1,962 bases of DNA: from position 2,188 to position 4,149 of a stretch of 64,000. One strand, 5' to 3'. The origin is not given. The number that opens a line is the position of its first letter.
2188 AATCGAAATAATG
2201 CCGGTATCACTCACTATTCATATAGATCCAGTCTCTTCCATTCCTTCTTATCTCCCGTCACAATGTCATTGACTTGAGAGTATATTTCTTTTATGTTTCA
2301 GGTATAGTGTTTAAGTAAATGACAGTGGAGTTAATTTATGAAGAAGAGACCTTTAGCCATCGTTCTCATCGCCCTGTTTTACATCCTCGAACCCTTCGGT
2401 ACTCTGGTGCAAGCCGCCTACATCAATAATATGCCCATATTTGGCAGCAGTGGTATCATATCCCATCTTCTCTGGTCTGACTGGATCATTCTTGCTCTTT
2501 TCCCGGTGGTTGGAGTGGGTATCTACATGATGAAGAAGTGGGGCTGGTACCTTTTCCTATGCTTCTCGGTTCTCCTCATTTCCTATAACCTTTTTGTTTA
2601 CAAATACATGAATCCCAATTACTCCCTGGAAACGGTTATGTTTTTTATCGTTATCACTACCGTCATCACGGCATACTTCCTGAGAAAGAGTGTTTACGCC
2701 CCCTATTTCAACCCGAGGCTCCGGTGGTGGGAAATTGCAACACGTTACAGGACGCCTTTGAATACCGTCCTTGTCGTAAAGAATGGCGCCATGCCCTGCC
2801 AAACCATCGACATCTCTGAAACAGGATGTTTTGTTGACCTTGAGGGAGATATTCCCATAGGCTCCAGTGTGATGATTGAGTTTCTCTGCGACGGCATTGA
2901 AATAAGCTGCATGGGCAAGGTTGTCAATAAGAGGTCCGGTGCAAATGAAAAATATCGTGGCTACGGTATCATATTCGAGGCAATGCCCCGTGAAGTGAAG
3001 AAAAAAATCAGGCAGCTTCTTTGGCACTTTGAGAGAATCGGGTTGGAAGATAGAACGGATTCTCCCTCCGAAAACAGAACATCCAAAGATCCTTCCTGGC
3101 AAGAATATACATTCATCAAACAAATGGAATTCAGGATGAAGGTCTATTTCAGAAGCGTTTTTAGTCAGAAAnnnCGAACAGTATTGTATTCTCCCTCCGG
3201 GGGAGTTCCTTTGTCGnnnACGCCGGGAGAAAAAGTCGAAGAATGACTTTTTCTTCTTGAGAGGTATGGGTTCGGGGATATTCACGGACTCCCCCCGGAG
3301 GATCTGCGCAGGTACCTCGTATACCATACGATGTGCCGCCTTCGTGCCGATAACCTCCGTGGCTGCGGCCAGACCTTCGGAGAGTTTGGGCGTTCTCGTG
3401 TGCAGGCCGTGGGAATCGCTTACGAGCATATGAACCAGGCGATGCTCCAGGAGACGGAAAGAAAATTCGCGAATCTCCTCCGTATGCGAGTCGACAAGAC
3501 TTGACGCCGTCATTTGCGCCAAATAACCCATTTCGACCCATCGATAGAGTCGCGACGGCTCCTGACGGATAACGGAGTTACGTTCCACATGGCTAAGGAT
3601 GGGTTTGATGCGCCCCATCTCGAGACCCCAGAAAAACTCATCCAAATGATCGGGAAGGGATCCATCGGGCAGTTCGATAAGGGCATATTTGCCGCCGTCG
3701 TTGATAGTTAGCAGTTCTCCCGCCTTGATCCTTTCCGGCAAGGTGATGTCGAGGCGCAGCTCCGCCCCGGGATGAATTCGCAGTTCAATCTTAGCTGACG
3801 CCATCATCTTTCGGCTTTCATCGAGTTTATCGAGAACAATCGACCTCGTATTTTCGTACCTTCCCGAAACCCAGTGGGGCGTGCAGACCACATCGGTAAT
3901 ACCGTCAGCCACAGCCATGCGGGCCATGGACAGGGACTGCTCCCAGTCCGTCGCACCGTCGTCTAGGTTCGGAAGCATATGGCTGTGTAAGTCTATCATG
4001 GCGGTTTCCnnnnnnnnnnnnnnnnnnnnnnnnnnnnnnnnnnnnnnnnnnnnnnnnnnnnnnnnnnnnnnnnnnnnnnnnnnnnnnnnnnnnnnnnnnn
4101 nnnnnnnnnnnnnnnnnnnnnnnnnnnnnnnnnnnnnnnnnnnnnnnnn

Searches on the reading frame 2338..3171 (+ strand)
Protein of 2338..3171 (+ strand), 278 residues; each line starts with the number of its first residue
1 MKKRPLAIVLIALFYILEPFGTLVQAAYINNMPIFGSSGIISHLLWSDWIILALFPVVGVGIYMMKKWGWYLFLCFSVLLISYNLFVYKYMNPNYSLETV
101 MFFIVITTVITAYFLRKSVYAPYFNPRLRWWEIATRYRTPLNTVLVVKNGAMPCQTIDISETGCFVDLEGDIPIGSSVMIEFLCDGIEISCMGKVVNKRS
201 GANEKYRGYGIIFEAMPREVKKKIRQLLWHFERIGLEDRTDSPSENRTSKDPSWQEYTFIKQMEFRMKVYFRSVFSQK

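Call 37: search_protein_families(library=pfam, proteins=[window:2338-3171:+], max_evalue=0.001)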
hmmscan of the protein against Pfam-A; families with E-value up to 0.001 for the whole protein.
window:2338-3171:+ (278 aa): 1 family
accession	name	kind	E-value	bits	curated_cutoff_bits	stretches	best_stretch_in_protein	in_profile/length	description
PF07238.19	PilZ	-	1.4e-13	51.5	22.5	1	136-228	7-100/102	PilZ domain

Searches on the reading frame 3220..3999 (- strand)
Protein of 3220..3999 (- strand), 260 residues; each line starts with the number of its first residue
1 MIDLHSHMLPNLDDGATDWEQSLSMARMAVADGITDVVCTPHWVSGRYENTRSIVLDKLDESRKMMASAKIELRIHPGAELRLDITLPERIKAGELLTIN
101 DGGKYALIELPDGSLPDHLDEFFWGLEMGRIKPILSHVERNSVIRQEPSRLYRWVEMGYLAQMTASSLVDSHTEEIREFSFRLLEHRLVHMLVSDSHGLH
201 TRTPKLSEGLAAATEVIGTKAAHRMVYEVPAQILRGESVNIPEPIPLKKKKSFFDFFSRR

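Call 37: search_protein_families(library=pfam, proteins=[window:3220-3999:-], max_evalue=0.001)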
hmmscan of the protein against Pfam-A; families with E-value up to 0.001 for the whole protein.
window:3220-3999:- (260 aa): 1 family
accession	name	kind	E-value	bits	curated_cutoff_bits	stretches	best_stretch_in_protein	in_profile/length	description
PF19567.5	CpsB_CapC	-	1.1e-46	159.6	27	1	1-235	1-234/234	Capsular polysaccharide synthesis, CpsB/CapC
